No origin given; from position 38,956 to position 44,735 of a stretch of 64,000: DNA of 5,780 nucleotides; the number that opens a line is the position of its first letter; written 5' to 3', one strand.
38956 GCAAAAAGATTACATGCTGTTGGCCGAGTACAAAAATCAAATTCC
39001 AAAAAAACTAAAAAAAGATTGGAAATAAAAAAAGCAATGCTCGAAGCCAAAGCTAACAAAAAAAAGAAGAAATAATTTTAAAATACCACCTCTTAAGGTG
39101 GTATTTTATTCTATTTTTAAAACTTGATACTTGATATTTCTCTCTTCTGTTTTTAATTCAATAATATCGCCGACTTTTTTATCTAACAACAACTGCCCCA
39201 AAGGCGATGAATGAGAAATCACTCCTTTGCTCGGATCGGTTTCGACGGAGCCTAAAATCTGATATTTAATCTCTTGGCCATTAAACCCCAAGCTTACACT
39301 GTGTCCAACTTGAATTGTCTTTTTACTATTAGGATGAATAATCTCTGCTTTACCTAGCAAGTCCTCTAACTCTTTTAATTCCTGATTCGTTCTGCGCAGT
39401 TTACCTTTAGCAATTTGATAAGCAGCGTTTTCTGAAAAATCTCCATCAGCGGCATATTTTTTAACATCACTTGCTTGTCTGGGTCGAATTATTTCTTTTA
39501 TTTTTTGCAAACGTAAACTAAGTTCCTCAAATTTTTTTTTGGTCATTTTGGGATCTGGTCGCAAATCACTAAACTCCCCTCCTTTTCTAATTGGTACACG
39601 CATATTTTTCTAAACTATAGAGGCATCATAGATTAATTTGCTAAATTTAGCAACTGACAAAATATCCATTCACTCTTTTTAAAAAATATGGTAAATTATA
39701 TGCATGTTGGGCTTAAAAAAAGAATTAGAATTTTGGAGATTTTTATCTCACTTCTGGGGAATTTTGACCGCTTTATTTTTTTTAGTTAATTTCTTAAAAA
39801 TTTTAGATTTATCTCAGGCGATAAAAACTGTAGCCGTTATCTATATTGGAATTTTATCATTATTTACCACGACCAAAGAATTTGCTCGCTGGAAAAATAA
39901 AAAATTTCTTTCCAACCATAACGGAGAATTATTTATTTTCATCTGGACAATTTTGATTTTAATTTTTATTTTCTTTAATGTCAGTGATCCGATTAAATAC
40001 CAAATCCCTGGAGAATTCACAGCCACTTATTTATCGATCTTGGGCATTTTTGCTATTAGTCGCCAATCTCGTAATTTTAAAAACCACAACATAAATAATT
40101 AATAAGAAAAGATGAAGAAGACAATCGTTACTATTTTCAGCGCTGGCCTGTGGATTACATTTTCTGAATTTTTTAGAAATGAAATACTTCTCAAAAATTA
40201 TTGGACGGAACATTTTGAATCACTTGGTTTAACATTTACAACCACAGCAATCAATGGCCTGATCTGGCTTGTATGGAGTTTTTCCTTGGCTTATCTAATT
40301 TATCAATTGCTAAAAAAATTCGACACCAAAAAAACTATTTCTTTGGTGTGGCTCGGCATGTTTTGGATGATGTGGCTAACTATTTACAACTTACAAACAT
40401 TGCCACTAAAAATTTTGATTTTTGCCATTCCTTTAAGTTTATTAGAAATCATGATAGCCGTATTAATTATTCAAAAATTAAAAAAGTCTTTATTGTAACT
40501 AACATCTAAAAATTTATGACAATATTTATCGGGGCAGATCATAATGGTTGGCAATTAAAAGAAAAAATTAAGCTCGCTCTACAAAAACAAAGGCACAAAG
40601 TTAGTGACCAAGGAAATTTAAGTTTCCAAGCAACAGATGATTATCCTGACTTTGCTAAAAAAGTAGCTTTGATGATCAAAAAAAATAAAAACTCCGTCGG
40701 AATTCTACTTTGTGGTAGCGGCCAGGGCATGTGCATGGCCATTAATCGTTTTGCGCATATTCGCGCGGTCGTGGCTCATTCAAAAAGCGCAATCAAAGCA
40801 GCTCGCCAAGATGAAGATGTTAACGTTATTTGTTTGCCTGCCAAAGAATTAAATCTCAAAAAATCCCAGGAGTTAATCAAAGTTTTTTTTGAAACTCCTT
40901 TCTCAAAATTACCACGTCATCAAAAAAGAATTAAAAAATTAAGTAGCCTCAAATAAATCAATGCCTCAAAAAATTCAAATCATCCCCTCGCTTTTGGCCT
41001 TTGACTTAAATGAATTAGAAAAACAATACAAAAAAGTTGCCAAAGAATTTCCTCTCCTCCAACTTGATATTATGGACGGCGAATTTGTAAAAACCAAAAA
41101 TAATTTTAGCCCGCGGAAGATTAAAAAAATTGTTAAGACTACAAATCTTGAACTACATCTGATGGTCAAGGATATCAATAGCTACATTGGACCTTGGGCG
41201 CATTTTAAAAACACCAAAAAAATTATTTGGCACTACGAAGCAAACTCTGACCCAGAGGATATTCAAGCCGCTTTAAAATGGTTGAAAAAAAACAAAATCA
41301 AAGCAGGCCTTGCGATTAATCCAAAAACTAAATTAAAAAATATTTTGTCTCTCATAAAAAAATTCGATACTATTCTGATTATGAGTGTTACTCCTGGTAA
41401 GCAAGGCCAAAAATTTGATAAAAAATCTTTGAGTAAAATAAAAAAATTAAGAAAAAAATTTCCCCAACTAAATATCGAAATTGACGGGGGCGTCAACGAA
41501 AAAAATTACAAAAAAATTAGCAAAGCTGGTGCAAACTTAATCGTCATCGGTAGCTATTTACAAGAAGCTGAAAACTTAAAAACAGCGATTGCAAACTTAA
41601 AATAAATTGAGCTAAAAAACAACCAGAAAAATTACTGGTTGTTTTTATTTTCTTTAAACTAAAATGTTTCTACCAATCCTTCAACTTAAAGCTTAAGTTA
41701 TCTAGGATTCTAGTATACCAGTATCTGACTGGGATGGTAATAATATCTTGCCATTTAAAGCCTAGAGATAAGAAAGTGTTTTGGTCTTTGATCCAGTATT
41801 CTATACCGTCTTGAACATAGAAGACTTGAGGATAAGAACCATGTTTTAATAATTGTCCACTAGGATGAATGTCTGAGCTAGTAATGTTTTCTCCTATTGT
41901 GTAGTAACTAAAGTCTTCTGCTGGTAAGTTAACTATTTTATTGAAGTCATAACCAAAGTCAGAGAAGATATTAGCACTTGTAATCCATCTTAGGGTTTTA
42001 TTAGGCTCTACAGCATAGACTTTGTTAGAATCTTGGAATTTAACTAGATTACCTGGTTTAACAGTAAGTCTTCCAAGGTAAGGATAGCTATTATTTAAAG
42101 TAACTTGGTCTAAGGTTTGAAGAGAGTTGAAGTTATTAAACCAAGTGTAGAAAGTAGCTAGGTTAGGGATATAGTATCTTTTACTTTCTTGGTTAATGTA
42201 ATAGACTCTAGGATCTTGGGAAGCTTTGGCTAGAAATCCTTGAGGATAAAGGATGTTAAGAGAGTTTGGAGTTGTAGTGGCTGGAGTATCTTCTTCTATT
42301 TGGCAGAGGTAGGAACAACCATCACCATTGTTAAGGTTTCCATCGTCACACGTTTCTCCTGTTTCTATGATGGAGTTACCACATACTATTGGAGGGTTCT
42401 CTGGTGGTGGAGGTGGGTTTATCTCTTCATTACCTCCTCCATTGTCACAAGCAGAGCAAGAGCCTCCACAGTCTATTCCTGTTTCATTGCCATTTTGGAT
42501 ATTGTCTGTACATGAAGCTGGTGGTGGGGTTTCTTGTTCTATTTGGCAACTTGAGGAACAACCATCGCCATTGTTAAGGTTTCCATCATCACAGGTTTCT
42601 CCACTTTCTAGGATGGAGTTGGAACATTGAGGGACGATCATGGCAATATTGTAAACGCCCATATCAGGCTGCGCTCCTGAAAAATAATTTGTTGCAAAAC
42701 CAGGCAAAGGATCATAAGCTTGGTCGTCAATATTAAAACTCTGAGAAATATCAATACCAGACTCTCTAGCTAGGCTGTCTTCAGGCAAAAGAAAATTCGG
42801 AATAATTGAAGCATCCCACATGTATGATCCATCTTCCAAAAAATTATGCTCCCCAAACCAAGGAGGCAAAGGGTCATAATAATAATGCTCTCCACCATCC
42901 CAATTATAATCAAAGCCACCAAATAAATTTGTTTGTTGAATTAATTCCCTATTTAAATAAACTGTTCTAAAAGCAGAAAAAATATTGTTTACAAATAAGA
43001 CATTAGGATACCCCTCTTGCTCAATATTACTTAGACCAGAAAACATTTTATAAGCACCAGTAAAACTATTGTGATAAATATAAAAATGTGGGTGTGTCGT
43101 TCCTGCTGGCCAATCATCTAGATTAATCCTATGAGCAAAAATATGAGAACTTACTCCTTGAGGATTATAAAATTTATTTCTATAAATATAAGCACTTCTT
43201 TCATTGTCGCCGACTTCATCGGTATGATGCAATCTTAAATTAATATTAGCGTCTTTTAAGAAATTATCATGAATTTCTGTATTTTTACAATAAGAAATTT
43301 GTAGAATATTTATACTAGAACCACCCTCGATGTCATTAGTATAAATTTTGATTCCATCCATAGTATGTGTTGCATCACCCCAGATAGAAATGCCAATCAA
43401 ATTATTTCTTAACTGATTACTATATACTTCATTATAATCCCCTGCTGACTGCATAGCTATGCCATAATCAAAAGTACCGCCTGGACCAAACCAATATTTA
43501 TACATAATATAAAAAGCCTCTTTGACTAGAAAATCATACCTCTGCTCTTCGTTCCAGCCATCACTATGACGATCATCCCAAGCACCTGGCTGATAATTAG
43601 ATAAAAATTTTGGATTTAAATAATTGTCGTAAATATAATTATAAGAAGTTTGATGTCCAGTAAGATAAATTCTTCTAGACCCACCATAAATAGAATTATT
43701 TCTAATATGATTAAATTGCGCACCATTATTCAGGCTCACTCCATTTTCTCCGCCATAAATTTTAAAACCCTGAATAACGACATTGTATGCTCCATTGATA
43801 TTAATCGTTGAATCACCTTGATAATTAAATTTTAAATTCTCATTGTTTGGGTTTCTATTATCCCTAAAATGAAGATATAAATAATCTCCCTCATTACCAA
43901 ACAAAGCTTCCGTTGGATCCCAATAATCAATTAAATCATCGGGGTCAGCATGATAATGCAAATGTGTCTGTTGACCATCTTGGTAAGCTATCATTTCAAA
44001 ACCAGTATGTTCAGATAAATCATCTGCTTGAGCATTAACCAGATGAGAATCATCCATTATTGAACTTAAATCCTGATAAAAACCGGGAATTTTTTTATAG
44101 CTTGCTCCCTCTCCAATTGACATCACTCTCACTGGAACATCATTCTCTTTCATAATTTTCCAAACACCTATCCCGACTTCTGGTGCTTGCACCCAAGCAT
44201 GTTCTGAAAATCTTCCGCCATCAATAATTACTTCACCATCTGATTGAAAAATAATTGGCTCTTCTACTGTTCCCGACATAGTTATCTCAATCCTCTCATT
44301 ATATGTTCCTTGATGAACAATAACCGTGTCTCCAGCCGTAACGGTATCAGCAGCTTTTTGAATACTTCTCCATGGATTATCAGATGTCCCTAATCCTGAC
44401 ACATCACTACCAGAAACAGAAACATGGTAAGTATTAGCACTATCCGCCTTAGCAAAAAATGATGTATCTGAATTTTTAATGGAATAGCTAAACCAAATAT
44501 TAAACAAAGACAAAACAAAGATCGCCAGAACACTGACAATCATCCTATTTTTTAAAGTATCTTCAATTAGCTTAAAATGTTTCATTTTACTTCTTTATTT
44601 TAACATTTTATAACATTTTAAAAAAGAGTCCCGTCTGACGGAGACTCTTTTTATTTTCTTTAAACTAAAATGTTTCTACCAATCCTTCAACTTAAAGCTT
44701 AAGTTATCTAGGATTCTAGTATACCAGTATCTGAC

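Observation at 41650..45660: Two giant beta-helix surface protein genes in tandem share ~1 kb of near-identical 3' sequence (C-terminal module), a potential recombination and variation hot spot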

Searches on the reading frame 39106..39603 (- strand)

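Call 30: search_protein_families(library=pfam, proteins=[window:39106-39603:-], max_evalue=0.001)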
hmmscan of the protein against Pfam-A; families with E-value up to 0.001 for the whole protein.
window:39106-39603:- (165 aa): 2 families
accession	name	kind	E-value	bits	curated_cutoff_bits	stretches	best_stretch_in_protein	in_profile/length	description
PF01272.25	GreA_GreB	-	4.4e-19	68.7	26.9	1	93-165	2-76/77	Transcription elongation factor, GreA/GreB, C-term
PF03449.20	GreA_GreB_N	-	8.6e-14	51.9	24.5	1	20-88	3-71/71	Transcription elongation factor, N-terminal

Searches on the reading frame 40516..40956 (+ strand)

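Call 30: search_protein_families(library=pfam, proteins=[window:40516-40956:+], max_evalue=0.001)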
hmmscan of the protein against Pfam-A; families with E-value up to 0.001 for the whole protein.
window:40516-40956:+ (146 aa): 1 family
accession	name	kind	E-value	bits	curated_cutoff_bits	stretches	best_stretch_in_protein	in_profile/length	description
PF02502.23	LacAB_rpiB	-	3.2e-41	141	24.7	1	3-142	1-138/138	Ribose/Galactose Isomerase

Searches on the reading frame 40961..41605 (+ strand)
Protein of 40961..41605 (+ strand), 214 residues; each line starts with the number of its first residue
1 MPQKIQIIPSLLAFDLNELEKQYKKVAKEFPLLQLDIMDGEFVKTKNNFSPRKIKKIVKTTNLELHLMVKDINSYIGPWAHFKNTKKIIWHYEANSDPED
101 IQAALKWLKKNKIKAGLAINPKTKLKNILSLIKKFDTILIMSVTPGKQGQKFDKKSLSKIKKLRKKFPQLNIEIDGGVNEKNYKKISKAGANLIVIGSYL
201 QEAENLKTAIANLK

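Call 30: search_protein_families(library=pfam, proteins=[window:40961-41605:+], max_evalue=0.001)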
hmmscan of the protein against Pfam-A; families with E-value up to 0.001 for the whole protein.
window:40961-41605:+ (214 aa): 1 family
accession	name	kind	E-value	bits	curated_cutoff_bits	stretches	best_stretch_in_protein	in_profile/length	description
PF00834.25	Ribul_P_3_epim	-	3.5e-47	160.8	21.1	1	7-200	2-197/198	Ribulose-phosphate 3 epimerase family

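Call 80: find_encoding_contigs(protein=window:40961-41605:+, flank=10000, max_places=6)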
Protein window:40961-41605:+ (214 aa): 1 contig read that carries it; 1 place shown.
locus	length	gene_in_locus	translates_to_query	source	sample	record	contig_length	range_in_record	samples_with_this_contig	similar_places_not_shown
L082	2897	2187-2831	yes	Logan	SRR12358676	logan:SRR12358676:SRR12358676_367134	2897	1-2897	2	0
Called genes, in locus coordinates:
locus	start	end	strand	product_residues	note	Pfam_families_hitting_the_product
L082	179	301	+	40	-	-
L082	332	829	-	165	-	PF03449:GreA_GreB_N, PF01272:GreA_GreB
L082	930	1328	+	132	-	-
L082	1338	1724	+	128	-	-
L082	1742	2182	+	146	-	PF02502:LacAB_rpiB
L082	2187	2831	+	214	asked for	PF00834:Ribul_P_3_epim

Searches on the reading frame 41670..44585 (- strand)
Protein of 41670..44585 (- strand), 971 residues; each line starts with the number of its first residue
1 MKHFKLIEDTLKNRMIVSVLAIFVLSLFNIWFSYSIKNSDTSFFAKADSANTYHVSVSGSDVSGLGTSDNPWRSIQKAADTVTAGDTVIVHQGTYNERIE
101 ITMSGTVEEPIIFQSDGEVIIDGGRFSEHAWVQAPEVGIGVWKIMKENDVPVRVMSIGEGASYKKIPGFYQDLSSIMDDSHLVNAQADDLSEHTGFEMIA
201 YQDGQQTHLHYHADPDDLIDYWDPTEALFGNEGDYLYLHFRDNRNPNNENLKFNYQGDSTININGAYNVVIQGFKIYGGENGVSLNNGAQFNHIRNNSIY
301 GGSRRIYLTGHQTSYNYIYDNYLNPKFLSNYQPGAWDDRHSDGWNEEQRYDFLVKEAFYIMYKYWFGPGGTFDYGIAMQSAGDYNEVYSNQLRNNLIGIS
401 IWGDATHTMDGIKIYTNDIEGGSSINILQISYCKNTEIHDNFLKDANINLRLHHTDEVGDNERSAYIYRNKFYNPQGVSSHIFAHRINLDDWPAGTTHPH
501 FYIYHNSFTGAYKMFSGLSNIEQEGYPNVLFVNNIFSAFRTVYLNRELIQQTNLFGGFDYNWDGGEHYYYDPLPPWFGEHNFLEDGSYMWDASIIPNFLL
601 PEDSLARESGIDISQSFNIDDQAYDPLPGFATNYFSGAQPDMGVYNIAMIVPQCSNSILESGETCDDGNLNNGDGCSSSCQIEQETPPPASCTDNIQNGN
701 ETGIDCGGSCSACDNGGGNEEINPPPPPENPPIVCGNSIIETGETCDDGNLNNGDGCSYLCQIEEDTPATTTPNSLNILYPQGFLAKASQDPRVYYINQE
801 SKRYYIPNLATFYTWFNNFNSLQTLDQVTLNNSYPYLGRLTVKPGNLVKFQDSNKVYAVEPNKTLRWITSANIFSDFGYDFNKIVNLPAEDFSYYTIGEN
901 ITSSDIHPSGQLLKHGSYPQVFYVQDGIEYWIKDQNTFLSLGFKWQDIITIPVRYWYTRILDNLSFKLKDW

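Call 5: search_protein_families(library=pfam, proteins=[window:41670-44585:-], max_evalue=0.01)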
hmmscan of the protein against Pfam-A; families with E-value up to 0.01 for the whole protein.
window:41670-44585:- (971 aa): 2 families
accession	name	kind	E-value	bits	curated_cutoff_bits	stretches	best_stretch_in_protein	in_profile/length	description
PF13948.11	DUF4215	-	2.8e-08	34.3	27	2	651-681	18-47/47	Domain of unknown function (DUF4215)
PF07602.17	DUF1565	-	0.0018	18.1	20.3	1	57-99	1-42/257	Protein of unknown function (DUF1565)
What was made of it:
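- On Right-handed parallel beta-helix (DUF1565 PF07602 / Pel9A-like PF22842), gene A: PF07602 scores 18.1 bits, below the 20.3 cut-off (call 5).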

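Call 6: search_protein_families(library=ncbifam, proteins=[window:41670-44585:-], max_evalue=0.01)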
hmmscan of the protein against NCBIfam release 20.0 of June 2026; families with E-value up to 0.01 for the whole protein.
window:41670-44585:- (971 aa): 4 families
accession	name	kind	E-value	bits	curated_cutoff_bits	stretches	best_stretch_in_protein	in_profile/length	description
TIGR02232.1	myxo_disulf_rpt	repeat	1.6e-21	75.8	20.8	2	735-765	4-34/38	cysteine-rich acidic repeat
NF047854.1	LIC10774_subfam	equivalog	2e-06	27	380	1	49-99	58-107/358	LIC10774/LIC10365 family surface protein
NF041899.1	pec_ly_PelN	equivalog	1.4e-05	24.1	740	1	47-96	22-70/437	pectate lyase PelN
TIGR04247.1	NosD_copper_fam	subfamily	5.6e-05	21.9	300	1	75-145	1-65/377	nitrous oxide reductase family maturation protein NosD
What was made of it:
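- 41670..44585 (-): Gene A (971 aa; NCBI MCB9802993.1, 'DUF4215 domain-containing protein'). Layout: long leader, Pel9A-like/DUF1565-type beta-helix, then the shared module. Pfam/NCBIfam hits from calls 5 and 6.
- Closest known: TIGR02232/PF13948. Same: The repeats score well above the family cut-offs (calls 5, 6).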

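Call 25: find_encoding_contigs(protein=window:41670-44585:-, flank=10000, max_places=6)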
Protein window:41670-44585:- (971 aa): no gene with exactly this product is on record in the collection.
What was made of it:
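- Tried and rejected: An exact-sequence look-up of A found no contig (call 25).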

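Call 38: list_cluster_members(proteins=[window:41670-44585:-, window:44676-47921:-, window:47941-50547:-, window:40961-41605:+, window:39106-39603:-])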
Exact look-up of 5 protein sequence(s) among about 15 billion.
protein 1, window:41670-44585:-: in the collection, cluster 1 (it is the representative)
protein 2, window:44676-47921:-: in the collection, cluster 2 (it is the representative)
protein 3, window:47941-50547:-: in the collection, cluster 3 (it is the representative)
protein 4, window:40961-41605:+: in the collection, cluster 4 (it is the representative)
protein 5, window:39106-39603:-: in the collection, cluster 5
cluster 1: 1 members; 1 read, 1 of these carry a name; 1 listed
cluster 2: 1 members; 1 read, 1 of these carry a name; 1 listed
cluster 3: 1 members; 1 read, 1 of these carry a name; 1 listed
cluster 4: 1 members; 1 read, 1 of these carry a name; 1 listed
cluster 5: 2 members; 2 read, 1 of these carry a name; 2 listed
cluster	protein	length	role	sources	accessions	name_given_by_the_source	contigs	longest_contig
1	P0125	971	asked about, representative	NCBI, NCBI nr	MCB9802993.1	DUF4215 domain-containing protein [Candidatus Nomurabacteria bacterium]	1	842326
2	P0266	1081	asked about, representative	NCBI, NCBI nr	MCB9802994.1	right-handed parallel beta-helix repeat-containing protein [Candidatus Nomurabacteria ...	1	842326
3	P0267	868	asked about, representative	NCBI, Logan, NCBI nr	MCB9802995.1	LPXTG cell wall anchor domain-containing protein [Candidatus Nomurabacteria bacterium]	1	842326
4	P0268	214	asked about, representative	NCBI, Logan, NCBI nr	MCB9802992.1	ribulose-phosphate 3-epimerase [Candidatus Nomurabacteria bacterium]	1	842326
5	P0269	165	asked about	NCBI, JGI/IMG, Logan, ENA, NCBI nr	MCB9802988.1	GreA/GreB family elongation factor [Candidatus Nomurabacteria bacterium]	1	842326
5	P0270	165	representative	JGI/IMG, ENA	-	-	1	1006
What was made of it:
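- Each protein is on record from only one contig (call 38).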
